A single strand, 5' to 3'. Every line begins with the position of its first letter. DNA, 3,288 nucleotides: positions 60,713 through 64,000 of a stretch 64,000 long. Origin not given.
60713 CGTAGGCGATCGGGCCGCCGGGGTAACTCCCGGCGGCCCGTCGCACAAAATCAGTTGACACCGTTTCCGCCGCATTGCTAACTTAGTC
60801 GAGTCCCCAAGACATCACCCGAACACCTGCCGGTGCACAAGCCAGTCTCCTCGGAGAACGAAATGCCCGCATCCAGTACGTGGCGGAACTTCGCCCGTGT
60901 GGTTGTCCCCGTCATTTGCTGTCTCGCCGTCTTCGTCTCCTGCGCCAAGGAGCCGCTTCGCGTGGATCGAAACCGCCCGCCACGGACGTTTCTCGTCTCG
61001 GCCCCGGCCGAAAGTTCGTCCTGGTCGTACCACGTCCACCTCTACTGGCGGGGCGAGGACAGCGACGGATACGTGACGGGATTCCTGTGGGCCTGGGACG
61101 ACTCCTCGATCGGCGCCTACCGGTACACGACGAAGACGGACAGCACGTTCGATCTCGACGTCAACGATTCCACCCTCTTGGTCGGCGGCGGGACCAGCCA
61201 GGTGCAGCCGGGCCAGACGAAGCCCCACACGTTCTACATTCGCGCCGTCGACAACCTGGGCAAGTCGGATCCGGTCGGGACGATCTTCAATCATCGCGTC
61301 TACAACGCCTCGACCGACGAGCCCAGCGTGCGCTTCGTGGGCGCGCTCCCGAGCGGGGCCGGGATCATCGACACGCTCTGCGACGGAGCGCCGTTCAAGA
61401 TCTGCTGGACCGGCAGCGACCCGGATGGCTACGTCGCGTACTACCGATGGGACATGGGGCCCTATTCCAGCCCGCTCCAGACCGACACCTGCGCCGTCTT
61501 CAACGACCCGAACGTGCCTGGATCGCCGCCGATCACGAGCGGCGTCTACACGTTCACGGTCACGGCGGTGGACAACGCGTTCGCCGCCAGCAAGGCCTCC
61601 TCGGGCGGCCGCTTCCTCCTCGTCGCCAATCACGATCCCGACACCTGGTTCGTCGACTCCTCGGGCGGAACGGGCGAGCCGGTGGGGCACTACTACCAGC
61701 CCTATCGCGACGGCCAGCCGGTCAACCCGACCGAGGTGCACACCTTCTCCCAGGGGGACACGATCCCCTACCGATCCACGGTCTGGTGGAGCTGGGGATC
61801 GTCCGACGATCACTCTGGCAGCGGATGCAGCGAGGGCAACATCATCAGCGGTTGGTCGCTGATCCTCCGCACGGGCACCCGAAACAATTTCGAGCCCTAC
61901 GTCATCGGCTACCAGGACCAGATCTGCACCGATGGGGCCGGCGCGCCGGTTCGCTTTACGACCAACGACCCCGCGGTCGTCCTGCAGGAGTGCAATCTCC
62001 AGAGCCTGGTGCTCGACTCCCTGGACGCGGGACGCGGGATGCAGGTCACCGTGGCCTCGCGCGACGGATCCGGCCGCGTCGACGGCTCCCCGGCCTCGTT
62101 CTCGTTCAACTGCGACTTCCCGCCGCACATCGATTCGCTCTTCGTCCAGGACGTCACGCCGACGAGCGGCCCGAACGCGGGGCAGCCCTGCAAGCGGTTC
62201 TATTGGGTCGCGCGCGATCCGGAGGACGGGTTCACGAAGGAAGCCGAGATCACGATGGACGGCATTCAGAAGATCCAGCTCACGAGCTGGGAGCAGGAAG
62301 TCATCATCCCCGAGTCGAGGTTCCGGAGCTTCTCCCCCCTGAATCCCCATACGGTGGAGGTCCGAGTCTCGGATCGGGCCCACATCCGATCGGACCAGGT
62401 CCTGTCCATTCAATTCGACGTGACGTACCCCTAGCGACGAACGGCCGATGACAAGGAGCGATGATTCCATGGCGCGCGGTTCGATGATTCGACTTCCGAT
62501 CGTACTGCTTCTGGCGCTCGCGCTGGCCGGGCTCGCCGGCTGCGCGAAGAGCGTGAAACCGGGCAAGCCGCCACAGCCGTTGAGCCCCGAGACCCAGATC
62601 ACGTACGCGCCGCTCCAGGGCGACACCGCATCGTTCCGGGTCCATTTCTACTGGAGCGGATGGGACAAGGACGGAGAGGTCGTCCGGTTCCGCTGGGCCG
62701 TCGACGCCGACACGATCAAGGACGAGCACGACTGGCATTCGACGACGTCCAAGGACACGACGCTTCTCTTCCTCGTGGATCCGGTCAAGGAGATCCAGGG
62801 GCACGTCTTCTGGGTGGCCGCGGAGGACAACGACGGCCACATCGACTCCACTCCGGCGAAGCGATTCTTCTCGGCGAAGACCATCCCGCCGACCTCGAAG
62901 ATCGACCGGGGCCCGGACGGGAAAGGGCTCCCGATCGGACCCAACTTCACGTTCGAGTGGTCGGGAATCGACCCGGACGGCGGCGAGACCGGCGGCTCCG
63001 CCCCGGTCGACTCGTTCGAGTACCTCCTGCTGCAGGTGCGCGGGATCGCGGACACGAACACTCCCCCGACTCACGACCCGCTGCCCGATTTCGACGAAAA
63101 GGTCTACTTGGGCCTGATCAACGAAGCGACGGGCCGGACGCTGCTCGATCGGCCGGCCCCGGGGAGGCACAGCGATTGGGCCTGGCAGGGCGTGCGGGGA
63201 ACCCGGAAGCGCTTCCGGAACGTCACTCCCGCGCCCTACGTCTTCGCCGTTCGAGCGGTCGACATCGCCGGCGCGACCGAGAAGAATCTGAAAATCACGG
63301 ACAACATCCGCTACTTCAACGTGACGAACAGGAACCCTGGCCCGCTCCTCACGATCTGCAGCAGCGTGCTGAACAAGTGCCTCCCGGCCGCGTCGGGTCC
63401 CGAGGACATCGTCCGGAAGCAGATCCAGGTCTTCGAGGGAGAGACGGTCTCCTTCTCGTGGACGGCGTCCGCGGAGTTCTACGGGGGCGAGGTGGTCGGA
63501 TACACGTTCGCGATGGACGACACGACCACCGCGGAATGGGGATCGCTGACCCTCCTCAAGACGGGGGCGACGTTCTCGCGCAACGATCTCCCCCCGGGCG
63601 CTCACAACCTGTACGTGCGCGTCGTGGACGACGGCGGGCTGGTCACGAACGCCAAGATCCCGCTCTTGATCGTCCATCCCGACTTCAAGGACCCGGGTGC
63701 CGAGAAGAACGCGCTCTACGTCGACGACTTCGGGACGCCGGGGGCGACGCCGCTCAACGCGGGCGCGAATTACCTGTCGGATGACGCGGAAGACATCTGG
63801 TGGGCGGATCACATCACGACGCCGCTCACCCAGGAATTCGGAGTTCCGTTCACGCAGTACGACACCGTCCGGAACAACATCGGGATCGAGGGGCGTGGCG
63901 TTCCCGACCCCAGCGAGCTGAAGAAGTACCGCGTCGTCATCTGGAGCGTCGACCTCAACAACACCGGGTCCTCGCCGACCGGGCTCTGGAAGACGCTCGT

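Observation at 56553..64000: Compositionally distinct terminal module: strong promoter, long leader, a giant T9SS-tagged protein of unknown function, then two paralogous PKD-repeat lipoproteins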

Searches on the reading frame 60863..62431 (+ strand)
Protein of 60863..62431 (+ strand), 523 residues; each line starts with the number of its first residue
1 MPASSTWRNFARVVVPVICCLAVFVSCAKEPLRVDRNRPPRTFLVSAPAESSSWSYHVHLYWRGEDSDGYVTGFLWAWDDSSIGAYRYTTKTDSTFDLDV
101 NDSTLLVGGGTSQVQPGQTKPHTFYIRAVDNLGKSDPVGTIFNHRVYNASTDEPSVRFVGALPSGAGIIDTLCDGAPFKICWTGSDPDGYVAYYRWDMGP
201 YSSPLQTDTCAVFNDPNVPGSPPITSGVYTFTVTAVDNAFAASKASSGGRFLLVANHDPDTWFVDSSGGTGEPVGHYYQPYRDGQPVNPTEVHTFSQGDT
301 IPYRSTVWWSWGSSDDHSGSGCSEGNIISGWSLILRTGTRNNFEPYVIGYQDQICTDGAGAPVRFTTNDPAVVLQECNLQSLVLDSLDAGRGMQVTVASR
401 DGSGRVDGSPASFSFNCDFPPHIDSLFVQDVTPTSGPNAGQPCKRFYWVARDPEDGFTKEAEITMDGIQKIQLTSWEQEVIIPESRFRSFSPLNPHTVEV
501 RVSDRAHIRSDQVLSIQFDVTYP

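Call 14: search_protein_families(library=pfam, proteins=[window:60863-62431:+], max_evalue=1)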
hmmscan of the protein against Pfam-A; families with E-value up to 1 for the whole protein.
window:60863-62431:+ (523 aa): 1 family
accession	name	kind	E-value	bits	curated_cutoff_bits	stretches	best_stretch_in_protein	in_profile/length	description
PF22352.2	K319L-like_PKD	-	0.0073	16.7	27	1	185-245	22-78/84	K319L-like, PKD domain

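Call 15: search_protein_families(library=ncbifam, proteins=[window:60863-62431:+], max_evalue=1)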
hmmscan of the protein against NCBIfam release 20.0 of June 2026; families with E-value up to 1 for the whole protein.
window:60863-62431:+ (523 aa): 1 family
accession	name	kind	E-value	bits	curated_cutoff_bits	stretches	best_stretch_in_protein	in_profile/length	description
NF047446.1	barrel_OmpL47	domain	0.11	13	40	0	110-133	33-56/68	OmpL47-type beta-barrel domain-containing protein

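Call 51: find_homologous_proteins(query=window:60863-62431:+)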
Query window:60863-62431:+ (523 aa): 211 proteins with E <= 0.001 among 8000 candidates; the best 120 are listed.
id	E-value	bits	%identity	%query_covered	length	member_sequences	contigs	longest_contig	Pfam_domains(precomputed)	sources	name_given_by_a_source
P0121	0.0e+0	1155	100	94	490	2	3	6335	-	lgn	-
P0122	2.7e-265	899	74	100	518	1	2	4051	-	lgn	-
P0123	1.7e-259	880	72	100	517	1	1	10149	-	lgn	-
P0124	4.5e-231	786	68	93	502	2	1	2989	-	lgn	-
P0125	9.5e-205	700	60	100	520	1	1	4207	-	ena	-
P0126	6.5e-200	684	60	100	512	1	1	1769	-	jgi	jgi:hypothetical protein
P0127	1.5e-199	682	59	100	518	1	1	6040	-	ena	-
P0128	1.1e-197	676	60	100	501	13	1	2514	-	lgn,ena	-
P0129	8.7e-197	673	59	100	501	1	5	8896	-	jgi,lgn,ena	-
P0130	2.2e-196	672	59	100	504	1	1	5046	-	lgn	-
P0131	3.4e-196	671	58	100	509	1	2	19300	-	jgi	jgi:hypothetical protein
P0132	9.0e-195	667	58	100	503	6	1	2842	-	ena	-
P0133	3.1e-194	665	60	100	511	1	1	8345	-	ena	-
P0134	5.6e-192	657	59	99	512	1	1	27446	-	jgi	jgi:hypothetical protein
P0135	4.2e-191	655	57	100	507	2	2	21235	-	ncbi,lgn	-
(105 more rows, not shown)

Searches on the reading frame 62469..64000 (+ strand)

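Call 14: search_protein_families(library=pfam, proteins=[window:62469-64000:+], max_evalue=1)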
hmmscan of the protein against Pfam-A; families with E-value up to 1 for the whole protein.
window:62469-64000:+ (510 aa): 0 families

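Call 15: search_protein_families(library=ncbifam, proteins=[window:62469-64000:+], max_evalue=1)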
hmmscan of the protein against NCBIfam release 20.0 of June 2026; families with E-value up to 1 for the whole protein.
window:62469-64000:+ (510 aa): 0 families

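Call 62: find_homologous_proteins(query=window:62469-64000:+)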
Query window:62469-64000:+ (510 aa): 287 proteins with E <= 0.001 among 8000 candidates; the best 120 are listed.
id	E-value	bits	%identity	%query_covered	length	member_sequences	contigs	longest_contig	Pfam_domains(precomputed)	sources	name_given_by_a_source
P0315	0.0e+0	1182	100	99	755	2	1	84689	-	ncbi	ncbi:MAG TPA: hypothetical protein VF363_10375 [Candidatus Eisenbacteria bacterium]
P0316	0.0e+0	1053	88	100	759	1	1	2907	-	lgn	-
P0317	1.2e-265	900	78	100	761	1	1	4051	-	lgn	-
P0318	7.2e-255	864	75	100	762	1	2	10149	-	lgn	-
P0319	2.0e-246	837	74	100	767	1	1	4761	-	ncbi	ncbi:MAG: hypothetical protein ACM3JJ_08915 [Hyphomicrobiales bacterium]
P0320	2.2e-221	754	67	99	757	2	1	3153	-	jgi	jgi:hypothetical protein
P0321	3.4e-214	730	65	100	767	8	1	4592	-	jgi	jgi:hypothetical protein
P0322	1.8e-213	728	64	100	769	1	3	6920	-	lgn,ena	-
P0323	1.9e-213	728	66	100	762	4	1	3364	-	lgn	-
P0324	5.2e-212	723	64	100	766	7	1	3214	-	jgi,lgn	-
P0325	3.3e-204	697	63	100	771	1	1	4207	-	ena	-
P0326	3.1e-194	664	61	96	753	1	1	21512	-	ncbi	-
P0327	6.7e-194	663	60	95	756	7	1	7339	-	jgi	-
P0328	4.5e-191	654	59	100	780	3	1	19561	-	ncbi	-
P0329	1.8e-190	652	59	98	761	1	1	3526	-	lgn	-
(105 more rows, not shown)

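Call 72: predict_structure(alignment_id=A4)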
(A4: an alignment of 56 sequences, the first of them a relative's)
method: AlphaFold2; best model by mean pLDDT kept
length: 755 residues; sequences in the alignment: 56
mean_pLDDT: 88.8   pTM: 0.69
mean pLDDT of the five models: 88.8, 88.5, 86.1, 85.6, 84.7
residues with pLDDT >= 90: 458; 70-90: 262; 50-70: 25; < 50: 10
segments of 3 or more residues with pLDDT < 50: 19-27
pLDDT, mean of each block of 10 residues (from residue 1): 66 61 47 86 84 89 91 93 93 82 84 93 91 89 75 87 82 89 93 90 94 90 88 92 89 93 87 91 82 87 82 84 91 85 88 88 90 94 86 93 92 92 87 94 98 96 77 92 96 86 86 90 96 93 93 90 93 91 90 97 97 90 90 93 90 89 96 95 95 97 85 88 97 98 97 89
secondary structure, 60 per line:
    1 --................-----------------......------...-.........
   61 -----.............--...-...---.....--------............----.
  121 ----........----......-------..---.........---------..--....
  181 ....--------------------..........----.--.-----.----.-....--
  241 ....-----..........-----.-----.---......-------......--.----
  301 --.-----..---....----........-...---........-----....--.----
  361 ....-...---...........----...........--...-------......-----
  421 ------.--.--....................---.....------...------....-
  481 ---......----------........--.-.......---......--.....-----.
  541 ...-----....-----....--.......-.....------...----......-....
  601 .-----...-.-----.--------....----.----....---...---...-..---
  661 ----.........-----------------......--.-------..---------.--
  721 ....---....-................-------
elements in order (helices of 4 or more, strands of 3 or more residues): H3-18 E36-41 E48-50 E52-60 E66-73 H74-78 E85-87 E91-95 E104-115 E125-132 E137-142 E155-163 E177-184 H205-214 E235-238 E241-244 E250-259 E275-280 E288-293 E314-317 E322-329 E337-344 H350-353 E361-364 E372-382 E387-397 E410-415 H433-452 E456-460 H476-479 E484-489 H500-507 H512-518 E522-527 H530-534 H540-543 H549-552 H558-561 H564-570 E572-576 E590-595 H597-601 E607-609 H626-629 E639-642 E665-673 E691-696 E721-724 H733-748

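Call 91: search_solved_structures(query=A4, max_evalue=1)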
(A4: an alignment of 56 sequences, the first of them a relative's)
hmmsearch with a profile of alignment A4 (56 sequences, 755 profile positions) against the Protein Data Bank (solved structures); distinct sequences matched with E-value up to 1: 1.
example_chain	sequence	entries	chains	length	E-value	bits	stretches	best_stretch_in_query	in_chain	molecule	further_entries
2okq_A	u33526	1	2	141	0.46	11.6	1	31-95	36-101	Hypothetical protein ybaA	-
